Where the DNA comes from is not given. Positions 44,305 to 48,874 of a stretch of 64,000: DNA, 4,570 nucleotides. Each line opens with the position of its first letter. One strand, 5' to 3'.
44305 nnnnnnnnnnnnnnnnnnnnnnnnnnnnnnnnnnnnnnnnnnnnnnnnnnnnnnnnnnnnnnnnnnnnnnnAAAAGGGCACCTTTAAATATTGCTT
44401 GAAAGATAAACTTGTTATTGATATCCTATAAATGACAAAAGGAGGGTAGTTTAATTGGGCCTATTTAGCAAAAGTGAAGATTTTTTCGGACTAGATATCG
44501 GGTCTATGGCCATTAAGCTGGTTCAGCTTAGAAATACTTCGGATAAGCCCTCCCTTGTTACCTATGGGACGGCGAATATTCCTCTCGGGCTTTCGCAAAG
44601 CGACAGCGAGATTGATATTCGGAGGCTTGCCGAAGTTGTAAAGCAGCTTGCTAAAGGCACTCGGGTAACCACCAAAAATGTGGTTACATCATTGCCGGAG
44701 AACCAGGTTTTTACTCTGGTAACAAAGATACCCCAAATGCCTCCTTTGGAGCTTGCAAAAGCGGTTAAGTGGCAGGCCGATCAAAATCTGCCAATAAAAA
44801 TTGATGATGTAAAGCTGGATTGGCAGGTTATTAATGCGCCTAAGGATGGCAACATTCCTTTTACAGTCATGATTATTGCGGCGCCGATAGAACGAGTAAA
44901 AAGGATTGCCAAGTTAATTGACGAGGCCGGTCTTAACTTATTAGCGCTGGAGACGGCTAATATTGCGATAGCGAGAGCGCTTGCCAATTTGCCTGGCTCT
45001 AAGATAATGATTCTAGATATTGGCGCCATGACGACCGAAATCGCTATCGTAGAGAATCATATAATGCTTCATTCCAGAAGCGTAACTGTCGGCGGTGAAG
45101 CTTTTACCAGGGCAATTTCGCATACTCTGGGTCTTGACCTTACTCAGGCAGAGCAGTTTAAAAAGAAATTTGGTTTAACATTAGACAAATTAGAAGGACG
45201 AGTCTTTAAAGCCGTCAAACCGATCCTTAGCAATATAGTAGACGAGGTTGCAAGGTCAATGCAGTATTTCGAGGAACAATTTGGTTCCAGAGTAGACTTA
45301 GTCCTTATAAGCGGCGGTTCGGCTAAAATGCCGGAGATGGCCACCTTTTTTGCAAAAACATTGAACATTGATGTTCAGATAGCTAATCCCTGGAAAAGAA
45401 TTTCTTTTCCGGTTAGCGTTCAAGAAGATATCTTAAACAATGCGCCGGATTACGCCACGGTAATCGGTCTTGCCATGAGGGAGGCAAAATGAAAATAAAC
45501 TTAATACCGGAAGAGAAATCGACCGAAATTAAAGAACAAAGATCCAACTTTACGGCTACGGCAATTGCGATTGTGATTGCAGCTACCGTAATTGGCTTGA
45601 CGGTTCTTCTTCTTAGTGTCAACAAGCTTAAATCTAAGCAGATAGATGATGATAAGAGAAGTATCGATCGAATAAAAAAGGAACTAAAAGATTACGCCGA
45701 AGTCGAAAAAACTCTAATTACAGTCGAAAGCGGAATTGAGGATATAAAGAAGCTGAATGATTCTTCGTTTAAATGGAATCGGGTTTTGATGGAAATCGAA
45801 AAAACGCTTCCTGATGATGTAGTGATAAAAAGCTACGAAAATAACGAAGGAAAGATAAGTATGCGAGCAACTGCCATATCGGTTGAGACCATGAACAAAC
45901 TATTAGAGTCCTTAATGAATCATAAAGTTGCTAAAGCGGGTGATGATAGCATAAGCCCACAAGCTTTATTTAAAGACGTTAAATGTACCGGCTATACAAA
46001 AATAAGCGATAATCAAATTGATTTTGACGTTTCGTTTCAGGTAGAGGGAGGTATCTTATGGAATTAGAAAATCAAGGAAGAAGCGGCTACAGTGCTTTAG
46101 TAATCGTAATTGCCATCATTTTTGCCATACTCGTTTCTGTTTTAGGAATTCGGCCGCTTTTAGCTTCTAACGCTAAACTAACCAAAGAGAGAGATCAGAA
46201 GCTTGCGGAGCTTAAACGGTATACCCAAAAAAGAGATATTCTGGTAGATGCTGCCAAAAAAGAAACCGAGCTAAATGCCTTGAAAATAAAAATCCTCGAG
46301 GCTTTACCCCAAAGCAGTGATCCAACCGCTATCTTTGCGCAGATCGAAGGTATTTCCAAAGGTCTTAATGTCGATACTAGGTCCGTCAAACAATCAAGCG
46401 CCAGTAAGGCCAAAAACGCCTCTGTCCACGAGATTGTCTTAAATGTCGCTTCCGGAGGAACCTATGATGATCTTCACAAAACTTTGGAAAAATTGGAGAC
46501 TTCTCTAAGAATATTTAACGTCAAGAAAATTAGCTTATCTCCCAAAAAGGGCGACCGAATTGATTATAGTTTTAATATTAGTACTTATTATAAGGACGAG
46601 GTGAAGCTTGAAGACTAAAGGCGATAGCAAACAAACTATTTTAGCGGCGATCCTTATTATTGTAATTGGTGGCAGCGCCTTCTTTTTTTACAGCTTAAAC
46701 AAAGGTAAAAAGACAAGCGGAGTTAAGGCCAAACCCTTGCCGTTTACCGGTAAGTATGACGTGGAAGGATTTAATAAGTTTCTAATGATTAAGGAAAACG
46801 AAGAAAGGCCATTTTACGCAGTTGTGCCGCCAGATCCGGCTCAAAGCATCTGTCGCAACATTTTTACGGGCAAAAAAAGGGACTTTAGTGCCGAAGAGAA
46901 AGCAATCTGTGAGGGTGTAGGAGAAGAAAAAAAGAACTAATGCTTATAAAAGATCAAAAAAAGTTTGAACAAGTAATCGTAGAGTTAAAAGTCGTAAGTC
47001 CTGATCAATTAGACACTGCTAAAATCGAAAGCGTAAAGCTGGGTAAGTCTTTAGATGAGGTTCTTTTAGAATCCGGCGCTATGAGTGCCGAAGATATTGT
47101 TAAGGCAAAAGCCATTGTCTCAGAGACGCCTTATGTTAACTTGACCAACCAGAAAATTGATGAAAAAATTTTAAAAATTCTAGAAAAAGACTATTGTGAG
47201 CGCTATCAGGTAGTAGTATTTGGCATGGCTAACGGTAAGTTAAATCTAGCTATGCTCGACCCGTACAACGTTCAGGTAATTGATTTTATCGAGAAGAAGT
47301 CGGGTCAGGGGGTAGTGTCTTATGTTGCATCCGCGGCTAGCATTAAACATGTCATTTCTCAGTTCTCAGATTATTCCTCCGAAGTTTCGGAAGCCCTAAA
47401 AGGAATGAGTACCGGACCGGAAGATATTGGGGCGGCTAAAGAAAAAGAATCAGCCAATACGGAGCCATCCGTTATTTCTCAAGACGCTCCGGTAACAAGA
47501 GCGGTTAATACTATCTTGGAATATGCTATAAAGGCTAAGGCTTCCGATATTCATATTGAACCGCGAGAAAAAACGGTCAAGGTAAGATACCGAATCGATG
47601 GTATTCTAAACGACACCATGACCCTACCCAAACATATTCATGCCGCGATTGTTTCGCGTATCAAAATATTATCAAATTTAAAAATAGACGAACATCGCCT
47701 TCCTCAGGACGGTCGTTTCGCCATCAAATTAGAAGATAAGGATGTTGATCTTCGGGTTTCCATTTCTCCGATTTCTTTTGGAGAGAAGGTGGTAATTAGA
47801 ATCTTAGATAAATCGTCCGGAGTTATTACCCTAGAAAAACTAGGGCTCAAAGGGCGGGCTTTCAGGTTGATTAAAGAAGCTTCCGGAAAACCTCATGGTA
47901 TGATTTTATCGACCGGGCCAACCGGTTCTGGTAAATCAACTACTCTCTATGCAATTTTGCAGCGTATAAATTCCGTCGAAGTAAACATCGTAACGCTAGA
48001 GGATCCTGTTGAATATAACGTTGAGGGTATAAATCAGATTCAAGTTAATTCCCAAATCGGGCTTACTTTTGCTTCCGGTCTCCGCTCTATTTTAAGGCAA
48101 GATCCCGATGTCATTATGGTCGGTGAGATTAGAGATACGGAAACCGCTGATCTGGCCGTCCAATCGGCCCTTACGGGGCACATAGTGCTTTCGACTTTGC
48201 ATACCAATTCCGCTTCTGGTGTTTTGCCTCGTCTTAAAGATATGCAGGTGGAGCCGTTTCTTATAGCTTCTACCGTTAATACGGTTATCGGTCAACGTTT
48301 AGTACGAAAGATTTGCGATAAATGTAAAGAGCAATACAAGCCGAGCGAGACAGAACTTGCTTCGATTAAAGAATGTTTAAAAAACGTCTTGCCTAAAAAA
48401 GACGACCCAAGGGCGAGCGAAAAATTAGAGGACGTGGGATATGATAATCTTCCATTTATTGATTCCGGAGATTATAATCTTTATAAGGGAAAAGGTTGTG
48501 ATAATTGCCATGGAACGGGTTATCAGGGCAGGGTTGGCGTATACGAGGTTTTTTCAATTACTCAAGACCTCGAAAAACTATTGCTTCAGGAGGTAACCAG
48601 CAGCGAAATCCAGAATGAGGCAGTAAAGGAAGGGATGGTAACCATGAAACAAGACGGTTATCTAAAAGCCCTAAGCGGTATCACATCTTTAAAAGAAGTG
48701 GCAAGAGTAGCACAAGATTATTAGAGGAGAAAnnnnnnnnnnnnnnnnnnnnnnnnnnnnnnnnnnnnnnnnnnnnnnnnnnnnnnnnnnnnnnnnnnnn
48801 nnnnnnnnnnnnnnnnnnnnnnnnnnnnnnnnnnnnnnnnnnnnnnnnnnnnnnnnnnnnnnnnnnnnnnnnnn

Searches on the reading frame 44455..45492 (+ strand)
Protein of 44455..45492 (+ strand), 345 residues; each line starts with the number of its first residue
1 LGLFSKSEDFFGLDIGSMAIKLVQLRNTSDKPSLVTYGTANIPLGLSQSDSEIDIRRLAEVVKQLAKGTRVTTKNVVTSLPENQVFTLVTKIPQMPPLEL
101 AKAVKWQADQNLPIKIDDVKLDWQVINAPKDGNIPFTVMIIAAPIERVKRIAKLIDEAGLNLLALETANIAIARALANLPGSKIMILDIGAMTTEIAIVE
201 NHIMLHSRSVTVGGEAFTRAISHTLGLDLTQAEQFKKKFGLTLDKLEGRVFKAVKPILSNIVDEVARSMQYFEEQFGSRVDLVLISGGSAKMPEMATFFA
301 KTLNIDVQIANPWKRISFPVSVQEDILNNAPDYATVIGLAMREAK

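Call 6: search_protein_families(library=pfam, proteins=[window:44455-45492:+], max_evalue=0.001)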
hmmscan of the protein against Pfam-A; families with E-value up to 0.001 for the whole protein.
window:44455-45492:+ (345 aa): 4 families
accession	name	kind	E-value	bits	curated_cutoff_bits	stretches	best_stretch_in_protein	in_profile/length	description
PF11104.14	PilM_2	-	1.8e-50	172.3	27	1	12-343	1-339/340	Type IV pilus assembly protein PilM;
PF14450.12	FtsA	-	6.8e-18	65.7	31.8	1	186-338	2-127/127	Cell division protein FtsA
PF06723.19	MreB_Mbl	-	7.5e-10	38.6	27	1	181-241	144-210/327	MreB/Mbl protein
PF08841.16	DDR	-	1.7e-05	24.5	24.6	1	167-238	117-190/328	Diol dehydratase reactivase ATPase-like domain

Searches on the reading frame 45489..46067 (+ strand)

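Call 6: search_protein_families(library=pfam, proteins=[window:45489-46067:+], max_evalue=0.001)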
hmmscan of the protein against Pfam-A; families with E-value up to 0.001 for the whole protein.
window:45489-46067:+ (192 aa): 2 families
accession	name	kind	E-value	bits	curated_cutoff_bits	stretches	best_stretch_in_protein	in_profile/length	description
PF05137.18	PilN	-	2.7e-05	24.6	22.8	1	98-146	1-49/78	Fimbrial assembly protein (PilN)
PF17561.7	TssO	-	6.8e-05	23.5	29.2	1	13-137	2-119/148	Type VI secretion system, TssO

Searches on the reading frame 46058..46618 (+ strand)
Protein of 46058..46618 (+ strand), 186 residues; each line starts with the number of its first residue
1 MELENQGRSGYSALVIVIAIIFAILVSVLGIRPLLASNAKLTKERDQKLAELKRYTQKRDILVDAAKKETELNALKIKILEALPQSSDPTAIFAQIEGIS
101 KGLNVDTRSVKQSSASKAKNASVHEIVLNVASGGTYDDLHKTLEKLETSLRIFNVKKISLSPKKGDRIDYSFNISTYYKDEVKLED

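Call 6: search_protein_families(library=pfam, proteins=[window:46058-46618:+], max_evalue=0.001)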
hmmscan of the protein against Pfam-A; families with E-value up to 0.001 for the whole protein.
window:46058-46618:+ (186 aa): 1 family
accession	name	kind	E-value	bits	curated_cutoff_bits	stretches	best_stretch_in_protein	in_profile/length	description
PF04350.18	PilO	-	1.5e-05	25.6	22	1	49-177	12-141/145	Pilus assembly protein, PilO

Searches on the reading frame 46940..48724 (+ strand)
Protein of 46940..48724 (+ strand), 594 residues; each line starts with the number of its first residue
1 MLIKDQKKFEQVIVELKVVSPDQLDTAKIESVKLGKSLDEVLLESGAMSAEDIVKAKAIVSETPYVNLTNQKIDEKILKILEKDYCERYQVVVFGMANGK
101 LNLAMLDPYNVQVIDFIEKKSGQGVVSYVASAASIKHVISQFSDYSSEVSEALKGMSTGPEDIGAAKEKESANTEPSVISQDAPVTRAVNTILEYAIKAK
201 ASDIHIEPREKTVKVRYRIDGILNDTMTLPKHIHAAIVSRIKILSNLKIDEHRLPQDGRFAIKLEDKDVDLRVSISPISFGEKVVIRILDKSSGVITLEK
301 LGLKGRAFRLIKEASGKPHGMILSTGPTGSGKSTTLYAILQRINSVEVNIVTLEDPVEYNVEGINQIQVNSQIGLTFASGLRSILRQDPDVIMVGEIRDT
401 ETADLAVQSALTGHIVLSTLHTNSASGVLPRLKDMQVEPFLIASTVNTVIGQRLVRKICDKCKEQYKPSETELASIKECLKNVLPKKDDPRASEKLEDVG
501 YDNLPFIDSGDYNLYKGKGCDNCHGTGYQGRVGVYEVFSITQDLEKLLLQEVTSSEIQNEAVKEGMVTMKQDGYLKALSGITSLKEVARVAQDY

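Call 6: search_protein_families(library=pfam, proteins=[window:46940-48724:+], max_evalue=0.001)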
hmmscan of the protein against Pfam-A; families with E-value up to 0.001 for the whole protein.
window:46940-48724:+ (594 aa): 2 families
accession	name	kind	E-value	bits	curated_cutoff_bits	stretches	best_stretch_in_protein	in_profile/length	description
PF00437.27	T2SSE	-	5.5e-133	443.6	24.9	1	181-589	4-370/370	Type II/IV secretion system protein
PF05157.20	MshEN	-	2.2e-14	53.7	23.1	1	63-145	3-86/90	MshEN domain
